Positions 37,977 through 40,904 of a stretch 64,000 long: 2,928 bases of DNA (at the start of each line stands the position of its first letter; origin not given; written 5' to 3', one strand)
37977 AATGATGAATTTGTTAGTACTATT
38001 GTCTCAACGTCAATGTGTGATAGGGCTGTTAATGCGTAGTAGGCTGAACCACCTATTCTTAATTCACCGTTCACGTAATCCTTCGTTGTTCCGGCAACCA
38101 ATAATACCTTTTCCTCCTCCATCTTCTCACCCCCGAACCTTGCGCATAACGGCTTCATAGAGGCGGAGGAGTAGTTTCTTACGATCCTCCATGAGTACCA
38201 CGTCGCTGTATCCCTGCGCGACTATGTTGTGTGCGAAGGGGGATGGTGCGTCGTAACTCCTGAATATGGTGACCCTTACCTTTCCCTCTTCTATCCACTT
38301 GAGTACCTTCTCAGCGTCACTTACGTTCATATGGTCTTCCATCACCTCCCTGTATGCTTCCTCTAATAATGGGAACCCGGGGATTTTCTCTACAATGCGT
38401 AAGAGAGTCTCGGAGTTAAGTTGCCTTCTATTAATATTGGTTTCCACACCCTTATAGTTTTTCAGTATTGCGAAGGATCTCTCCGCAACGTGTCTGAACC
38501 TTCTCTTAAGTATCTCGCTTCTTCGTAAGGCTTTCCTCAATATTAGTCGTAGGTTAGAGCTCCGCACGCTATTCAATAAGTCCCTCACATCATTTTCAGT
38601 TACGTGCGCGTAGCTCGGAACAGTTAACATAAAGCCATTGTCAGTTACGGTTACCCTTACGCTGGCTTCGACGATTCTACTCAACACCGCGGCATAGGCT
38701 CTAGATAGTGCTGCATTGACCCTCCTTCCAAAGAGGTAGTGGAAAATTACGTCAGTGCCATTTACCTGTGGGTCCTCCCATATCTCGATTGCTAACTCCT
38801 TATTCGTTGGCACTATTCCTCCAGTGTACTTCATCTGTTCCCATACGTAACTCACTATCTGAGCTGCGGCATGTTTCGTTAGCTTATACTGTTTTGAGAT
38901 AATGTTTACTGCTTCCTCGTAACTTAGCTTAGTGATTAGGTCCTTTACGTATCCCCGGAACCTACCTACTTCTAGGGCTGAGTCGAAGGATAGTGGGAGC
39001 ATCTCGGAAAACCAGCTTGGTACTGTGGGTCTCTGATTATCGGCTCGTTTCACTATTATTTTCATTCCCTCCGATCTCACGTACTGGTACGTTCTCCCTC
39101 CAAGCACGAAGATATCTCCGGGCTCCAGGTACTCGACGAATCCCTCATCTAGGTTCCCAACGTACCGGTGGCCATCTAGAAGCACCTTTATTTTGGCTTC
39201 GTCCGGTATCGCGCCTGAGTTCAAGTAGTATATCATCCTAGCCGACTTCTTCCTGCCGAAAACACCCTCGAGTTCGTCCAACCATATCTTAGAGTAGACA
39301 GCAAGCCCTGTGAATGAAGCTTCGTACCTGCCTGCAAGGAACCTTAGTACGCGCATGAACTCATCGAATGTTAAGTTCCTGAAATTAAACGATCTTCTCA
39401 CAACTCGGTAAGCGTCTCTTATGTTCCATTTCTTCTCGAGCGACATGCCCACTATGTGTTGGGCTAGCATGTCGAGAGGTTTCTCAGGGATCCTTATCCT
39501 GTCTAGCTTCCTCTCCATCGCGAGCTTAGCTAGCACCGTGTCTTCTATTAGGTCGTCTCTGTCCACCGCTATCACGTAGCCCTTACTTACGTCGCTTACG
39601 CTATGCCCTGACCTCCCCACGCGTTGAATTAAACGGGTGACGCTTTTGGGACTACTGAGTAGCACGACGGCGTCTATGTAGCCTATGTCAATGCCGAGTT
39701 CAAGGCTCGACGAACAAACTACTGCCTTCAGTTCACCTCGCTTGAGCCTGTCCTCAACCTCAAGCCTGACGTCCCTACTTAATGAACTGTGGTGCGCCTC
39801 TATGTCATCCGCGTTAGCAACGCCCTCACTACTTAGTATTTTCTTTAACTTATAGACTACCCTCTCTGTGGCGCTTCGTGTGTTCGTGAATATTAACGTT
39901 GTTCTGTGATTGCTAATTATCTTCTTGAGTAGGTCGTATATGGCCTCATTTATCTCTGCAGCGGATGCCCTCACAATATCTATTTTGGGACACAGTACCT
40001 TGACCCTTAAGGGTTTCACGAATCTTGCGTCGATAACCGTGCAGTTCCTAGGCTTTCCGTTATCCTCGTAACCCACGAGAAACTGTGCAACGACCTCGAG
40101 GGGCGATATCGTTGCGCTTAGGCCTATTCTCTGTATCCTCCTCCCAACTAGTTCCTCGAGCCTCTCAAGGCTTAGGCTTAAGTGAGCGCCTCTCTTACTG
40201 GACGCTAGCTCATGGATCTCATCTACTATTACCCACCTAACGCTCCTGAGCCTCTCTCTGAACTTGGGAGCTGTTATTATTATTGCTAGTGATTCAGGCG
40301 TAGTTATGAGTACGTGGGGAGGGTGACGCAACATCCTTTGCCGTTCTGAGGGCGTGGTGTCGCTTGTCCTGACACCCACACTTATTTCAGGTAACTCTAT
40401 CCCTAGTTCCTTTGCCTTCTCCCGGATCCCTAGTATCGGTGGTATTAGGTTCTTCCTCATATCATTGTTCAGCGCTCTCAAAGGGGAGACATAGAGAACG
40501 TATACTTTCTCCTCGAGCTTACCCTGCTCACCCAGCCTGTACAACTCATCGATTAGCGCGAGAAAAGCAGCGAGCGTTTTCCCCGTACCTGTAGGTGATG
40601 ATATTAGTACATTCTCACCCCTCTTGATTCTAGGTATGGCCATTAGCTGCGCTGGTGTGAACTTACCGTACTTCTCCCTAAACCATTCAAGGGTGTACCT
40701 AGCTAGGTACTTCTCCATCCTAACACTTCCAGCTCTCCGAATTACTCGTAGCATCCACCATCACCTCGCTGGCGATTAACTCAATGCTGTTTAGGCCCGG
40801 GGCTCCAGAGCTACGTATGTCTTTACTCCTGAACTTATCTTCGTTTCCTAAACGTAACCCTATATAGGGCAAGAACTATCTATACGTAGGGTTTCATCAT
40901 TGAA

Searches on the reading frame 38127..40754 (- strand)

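Call 12: search_protein_families(library=pfam, proteins=[window:38127-40754:-], max_evalue=0.01)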
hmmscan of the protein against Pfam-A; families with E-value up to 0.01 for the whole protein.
window:38127-40754:- (875 aa): 6 families
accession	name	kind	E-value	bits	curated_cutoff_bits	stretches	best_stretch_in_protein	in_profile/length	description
PF08494.16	DEAD_assoc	-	1.6e-55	188.3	23.5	1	648-841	1-191/191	DEAD/H associated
PF19306.5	WH_Lhr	-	3.3e-34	118.1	27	1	414-576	5-166/168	Large helicase-related protein, winged helix domain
PF00270.35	DEAD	-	7e-34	117.4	26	1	33-217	1-161/167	DEAD/DEAH box helicase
PF00271.37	Helicase_C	-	5.3e-17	62.5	23.5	1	274-383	4-107/110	Helicase conserved C-terminal domain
PF04851.21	ResIII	-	4.1e-09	37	22.5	1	33-216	5-162/164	Type III restriction enzyme, res subunit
PF22590.2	Cas3-like_C_2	-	0.00031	21.4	27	1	285-381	4-100/106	CRISPR-associated nuclease/helicase Cas3, C-terminal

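Call 13: search_protein_families(library=ncbifam, proteins=[window:38127-40754:-], max_evalue=0.01)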
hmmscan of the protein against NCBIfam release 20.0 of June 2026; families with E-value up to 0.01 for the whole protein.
window:38127-40754:- (875 aa): 33 families (the best 25 are shown)
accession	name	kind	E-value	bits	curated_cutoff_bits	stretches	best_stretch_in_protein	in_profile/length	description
NF010338.0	PRK13767.1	equivalog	0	1246.8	849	1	15-874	17-868/877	ATP-dependent helicase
TIGR04121.1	DEXH_lig_assoc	equivalog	4.3e-154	514.2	850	1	23-869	5-802/804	ligase-associated DNA damage response DEXH box helicase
NF007284.0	PRK09751.1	equivalog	1.1e-129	433.9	1496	2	319-849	353-874/1538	ATP-dependent helicase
TIGR03817.1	DECH_helic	hypoth_equivalog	2.5e-32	112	874.1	1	36-404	41-389/742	helicase/secretion neighborhood putative DEAH-box helicase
NF002251.0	PRK01172.1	equivalog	1.2e-18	66.7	891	1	35-357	26-327/674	ATP-dependent DNA helicase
NF001308.0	PRK00254.1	equivalog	2e-17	62.7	1216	1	38-307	30-262/720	ATP-dependent DNA helicase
NF002654.0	PRK02362.1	equivalog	5.5e-17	61.3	887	1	36-310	28-270/739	ATP-dependent DNA helicase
NF008394.0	PRK11192.1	equivalog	1.9e-14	53.4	507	1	28-385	22-341/441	ATP-dependent RNA helicase SrmB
NF053711.1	RNA_heli_RhlE1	exception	2.3e-13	49.7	750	1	28-391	20-344/434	RNA helicase RhlE1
NF040935.1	helicase_Hel308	equivalog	4.6e-13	48.2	1200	1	31-306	26-270/704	ATP-dependent DNA helicase Hel308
NF010337.0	PRK13766.1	equivalog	4.7e-13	48.1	610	1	272-385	353-468/781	Hef nuclease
NF007882.0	PRK10590.1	equivalog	4.2e-12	45.8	743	2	28-103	20-95/456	ATP-dependent RNA helicase RhlE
NF053631.1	RNA_helic_CshA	equivalog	4.4e-11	42.3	646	1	29-402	19-349/434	degradosome RNA helicase CshA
TIGR01587.1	cas3_core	equivalog_domain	6.6e-11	41.9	102.45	1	49-382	2-316/358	CRISPR-associated helicase Cas3'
NF041067.1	DpdJ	equivalog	6.8e-11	40.6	800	1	138-228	322-417/1482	protein DpdJ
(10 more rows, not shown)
